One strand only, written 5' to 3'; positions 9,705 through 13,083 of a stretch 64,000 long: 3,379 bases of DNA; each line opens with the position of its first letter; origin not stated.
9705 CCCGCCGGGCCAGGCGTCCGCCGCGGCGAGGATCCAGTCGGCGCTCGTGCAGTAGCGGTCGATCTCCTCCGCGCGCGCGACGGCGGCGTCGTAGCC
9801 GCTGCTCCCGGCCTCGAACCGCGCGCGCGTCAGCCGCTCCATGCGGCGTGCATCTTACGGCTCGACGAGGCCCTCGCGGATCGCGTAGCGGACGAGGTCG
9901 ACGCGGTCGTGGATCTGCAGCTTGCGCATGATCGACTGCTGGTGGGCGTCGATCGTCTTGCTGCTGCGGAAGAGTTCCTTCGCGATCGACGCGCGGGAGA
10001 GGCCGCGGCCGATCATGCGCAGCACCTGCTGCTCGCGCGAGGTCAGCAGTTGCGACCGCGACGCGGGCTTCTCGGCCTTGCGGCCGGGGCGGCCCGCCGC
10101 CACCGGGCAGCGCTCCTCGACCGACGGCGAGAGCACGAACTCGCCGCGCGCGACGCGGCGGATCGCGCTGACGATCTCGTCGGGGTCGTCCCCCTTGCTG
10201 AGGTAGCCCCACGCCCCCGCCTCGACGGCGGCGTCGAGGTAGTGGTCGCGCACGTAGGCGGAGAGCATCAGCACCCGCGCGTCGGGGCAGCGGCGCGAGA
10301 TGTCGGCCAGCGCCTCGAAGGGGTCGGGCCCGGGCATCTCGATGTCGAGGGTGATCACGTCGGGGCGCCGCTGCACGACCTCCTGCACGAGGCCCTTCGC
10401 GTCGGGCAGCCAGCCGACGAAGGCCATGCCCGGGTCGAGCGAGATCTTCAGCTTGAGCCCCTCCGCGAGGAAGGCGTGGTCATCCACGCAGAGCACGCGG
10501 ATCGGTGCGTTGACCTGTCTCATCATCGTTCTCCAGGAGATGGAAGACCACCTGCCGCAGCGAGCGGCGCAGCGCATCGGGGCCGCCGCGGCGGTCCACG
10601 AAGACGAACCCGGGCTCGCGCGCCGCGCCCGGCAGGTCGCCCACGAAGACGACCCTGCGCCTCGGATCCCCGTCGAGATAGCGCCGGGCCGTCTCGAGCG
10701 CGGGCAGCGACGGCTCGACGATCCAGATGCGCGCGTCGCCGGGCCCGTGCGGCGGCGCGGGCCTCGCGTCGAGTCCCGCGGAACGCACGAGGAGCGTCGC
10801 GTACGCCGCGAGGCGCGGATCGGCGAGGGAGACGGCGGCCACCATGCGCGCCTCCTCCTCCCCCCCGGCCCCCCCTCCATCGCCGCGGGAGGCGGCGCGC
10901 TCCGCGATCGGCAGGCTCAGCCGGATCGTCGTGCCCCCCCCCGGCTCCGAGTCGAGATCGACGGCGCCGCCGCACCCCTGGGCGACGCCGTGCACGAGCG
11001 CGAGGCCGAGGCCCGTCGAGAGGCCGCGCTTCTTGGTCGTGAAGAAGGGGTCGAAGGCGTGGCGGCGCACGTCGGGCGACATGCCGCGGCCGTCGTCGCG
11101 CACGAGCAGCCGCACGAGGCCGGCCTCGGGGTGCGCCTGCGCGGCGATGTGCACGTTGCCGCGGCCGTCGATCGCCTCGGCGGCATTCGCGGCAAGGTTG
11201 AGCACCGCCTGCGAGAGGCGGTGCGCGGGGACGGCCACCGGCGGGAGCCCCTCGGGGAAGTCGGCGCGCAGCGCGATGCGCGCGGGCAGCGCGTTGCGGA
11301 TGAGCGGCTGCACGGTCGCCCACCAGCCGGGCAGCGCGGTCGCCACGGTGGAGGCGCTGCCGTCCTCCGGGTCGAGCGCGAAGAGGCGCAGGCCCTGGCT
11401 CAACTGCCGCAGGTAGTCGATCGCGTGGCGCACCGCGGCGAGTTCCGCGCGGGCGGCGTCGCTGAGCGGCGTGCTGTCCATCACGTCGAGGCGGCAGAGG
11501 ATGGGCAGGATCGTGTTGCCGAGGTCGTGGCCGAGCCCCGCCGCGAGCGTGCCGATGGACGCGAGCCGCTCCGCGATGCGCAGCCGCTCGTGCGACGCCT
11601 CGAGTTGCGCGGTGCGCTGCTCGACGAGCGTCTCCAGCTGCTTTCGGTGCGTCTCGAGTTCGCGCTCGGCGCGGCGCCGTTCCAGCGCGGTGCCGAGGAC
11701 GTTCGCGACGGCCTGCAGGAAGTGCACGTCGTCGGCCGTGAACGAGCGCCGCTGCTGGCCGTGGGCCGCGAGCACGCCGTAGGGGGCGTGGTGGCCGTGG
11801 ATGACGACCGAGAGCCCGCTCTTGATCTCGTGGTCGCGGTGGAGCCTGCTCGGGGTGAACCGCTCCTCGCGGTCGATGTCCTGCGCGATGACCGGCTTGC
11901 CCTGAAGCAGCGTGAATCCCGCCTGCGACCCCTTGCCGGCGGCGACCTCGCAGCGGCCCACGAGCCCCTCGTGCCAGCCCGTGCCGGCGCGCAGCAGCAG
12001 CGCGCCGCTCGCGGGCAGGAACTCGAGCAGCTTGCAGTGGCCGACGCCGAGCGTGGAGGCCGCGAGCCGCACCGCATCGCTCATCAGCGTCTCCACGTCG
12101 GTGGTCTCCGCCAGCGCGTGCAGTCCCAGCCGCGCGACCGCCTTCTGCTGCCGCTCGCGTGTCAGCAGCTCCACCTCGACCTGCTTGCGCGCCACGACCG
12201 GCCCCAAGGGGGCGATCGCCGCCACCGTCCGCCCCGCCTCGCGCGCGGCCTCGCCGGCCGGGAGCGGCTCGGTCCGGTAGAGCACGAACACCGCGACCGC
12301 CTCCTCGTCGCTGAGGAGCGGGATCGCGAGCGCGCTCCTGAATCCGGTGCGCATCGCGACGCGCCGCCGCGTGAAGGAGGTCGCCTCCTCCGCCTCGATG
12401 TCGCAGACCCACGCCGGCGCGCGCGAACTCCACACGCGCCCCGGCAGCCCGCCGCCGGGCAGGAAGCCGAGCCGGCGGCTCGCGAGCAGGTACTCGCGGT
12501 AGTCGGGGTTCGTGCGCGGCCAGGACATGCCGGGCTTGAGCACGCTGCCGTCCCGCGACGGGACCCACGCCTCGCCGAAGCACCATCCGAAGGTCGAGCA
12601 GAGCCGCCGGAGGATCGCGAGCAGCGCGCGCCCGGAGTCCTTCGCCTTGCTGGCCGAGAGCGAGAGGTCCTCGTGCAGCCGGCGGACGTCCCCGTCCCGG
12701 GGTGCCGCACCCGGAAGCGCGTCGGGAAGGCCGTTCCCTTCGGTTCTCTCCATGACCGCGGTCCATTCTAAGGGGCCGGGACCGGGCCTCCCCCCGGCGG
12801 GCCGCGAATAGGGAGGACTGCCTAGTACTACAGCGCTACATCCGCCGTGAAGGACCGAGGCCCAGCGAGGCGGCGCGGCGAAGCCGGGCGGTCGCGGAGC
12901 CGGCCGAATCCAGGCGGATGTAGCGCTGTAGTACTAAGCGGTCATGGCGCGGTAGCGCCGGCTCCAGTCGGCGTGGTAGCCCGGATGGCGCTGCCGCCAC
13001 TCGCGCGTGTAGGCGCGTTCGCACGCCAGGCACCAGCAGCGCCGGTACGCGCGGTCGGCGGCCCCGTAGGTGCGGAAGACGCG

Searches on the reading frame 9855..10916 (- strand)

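Call 26: search_protein_families(library=pfam, proteins=[window:9855-10916:-], max_evalue=0.001)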
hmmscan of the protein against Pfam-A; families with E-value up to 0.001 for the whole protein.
window:9855-10916:- (353 aa): 2 families
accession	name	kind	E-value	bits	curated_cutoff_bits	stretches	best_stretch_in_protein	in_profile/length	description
PF00072.30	Response_reg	-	1.1e-19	71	30.2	1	141-253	1-111/111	Response regulator receiver domain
PF00196.25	GerE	-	2.3e-17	62.8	23.5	1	290-345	2-57/57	Bacterial regulatory proteins, luxR family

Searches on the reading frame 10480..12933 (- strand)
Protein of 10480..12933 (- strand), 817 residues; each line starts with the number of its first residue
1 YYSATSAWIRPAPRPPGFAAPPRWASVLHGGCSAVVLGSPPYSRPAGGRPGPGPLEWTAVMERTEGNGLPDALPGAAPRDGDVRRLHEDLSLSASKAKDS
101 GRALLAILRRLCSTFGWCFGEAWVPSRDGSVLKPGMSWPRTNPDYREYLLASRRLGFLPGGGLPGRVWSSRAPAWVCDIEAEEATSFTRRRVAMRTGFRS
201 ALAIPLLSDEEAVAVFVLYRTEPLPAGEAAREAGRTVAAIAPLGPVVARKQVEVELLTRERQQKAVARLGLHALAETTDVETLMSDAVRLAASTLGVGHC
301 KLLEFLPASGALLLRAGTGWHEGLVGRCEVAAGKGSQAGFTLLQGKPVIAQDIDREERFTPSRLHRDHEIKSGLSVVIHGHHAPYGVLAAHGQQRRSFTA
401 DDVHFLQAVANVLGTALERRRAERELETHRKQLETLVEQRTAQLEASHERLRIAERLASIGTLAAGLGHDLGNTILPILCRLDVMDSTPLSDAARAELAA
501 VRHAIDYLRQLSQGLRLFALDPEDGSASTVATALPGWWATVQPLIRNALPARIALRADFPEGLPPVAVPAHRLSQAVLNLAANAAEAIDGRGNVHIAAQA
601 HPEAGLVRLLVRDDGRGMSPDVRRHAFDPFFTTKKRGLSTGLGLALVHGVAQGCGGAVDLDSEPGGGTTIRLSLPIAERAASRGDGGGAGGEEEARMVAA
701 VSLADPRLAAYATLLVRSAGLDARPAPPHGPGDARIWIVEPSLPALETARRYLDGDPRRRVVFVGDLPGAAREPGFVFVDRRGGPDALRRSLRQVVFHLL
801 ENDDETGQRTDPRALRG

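Call 26: search_protein_families(library=pfam, proteins=[window:10480-12933:-], max_evalue=0.001)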
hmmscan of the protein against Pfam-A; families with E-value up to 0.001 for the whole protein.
window:10480-12933:- (817 aa): 5 families
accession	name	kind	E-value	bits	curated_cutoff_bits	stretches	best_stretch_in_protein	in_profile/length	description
PF01590.32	GAF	-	4.3e-25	89.2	22.4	2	279-417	1-133/133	GAF domain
PF02518.31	HATPase_c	-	8.1e-23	81.4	26.4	1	571-677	4-110/111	Histidine kinase-, DNA gyrase B-, and HSP90-like ATPase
PF13185.12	GAF_2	-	2.9e-21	76.6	28.6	2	278-418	2-136/136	GAF domain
PF13492.12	GAF_3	-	1.4e-12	48.6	27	1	280-419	2-129/129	GAF domain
PF22922.2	GAF_NLP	-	0.00043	20.3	24.1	0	142-218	66-142/175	NLP protein GAF domain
